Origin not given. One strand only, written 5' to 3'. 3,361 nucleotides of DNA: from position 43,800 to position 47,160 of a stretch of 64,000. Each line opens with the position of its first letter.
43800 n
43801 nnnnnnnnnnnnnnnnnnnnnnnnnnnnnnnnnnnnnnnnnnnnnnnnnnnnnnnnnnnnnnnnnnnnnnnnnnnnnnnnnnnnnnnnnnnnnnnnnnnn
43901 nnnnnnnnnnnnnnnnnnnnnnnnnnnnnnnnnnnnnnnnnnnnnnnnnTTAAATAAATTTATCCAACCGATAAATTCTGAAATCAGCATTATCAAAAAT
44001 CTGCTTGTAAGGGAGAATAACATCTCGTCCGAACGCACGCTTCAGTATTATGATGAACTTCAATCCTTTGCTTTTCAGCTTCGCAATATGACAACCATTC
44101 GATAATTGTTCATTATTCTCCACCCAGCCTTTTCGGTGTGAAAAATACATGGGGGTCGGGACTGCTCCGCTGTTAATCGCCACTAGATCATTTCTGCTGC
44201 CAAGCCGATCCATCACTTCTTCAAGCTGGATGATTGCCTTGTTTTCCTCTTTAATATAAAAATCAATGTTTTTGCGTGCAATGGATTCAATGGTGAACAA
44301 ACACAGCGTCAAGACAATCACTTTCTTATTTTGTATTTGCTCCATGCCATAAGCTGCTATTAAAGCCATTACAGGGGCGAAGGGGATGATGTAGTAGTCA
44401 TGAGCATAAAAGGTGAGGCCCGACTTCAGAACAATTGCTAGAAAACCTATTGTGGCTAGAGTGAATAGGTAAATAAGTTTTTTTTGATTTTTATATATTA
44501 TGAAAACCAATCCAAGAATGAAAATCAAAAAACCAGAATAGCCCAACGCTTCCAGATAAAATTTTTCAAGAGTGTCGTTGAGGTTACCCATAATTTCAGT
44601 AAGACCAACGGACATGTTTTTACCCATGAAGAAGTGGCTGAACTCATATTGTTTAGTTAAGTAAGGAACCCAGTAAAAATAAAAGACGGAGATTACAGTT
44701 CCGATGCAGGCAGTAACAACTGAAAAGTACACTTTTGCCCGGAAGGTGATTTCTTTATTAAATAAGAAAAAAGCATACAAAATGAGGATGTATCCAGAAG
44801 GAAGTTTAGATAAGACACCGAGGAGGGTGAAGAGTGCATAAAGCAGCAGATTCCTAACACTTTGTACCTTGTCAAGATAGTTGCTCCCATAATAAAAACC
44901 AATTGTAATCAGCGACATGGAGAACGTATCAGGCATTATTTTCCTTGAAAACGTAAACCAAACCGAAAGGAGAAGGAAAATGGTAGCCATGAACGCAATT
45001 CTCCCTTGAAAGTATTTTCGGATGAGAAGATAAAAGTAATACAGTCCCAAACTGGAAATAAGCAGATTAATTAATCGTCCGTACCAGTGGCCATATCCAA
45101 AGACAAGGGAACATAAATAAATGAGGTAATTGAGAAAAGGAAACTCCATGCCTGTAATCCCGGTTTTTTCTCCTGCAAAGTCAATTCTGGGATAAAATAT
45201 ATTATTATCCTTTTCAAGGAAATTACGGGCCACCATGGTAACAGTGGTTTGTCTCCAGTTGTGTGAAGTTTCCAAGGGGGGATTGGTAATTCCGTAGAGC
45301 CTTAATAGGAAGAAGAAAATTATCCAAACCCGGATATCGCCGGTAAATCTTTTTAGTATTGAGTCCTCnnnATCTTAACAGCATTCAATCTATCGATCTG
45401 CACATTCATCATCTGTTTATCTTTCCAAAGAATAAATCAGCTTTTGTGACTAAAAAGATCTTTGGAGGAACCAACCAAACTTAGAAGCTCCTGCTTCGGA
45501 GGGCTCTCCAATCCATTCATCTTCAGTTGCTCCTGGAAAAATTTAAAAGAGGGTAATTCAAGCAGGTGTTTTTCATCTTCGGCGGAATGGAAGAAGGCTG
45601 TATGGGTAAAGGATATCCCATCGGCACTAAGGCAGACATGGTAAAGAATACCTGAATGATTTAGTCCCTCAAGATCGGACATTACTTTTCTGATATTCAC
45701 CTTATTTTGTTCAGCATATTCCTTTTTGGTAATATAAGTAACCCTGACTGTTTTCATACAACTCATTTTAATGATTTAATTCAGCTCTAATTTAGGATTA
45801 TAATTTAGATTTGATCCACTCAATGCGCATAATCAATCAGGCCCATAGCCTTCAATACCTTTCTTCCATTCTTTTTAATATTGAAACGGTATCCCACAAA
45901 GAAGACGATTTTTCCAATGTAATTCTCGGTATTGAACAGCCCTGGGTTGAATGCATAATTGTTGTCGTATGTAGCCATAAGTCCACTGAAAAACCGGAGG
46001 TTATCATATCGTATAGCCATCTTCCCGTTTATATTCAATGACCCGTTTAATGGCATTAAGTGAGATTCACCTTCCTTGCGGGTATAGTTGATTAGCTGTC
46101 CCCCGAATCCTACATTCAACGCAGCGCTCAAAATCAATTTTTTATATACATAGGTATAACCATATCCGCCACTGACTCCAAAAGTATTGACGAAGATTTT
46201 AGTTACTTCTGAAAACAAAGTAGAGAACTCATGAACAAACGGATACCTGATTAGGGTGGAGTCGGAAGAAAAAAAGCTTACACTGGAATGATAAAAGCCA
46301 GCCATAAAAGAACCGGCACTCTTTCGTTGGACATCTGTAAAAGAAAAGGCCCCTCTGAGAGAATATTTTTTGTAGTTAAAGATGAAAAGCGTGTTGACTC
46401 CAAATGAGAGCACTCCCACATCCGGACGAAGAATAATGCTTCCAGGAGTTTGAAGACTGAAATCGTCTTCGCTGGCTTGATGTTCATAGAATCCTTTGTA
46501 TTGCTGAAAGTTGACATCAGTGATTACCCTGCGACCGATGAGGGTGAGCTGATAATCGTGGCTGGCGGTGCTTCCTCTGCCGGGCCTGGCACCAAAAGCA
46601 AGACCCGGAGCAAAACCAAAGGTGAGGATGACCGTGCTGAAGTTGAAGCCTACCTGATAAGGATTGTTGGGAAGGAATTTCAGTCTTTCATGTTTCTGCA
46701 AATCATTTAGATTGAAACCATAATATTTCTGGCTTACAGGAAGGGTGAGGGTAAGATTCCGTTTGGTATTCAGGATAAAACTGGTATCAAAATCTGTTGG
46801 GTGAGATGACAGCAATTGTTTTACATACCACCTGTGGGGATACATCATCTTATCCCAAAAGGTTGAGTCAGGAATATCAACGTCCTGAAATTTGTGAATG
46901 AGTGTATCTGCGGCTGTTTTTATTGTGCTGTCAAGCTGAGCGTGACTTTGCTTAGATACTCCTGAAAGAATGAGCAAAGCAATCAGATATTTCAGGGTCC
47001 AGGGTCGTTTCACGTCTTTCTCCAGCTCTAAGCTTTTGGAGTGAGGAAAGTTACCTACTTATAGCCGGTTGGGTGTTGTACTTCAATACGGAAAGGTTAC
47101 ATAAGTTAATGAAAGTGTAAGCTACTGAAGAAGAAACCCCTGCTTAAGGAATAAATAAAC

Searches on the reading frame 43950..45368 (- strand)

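Call 37: search_protein_families(library=pfam, proteins=[window:43950-45368:-], max_evalue=0.00001)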
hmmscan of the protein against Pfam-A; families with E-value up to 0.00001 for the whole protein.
window:43950-45368:- (472 aa): 1 family
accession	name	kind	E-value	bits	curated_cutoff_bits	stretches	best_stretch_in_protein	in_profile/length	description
PF13231.12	PMT_2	-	1.4e-12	48.6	26.1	1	77-228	4-156/160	Dolichyl-phosphate-mannose-protein mannosyltransferase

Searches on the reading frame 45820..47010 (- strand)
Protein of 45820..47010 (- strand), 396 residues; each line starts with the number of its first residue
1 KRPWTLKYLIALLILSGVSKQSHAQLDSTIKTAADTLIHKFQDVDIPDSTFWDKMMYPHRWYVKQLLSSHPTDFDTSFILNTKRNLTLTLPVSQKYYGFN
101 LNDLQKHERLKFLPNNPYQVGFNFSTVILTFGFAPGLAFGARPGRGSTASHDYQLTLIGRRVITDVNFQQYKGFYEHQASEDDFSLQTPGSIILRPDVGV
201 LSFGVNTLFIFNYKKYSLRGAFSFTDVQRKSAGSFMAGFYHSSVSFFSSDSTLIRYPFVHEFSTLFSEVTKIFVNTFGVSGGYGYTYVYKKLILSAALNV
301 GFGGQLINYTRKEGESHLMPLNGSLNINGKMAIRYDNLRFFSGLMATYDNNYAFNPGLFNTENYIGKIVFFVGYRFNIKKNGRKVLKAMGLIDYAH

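Call 38: search_protein_families(library=ncbifam, proteins=[window:45820-47010:-], max_evalue=0.0001)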
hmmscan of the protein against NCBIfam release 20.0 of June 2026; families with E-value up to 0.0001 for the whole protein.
window:45820-47010:- (396 aa): 0 families

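Call 48: search_protein_families(library=pfam, proteins=[window:45820-47010:-], max_evalue=0.0001)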
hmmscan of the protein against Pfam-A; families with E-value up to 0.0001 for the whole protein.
window:45820-47010:- (396 aa): 1 family
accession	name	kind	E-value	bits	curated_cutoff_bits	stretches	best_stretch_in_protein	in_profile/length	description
PF14391.12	DUF4421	-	3.8e-45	155.1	32.1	1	74-376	2-302/302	Domain of unknown function (DUF4421)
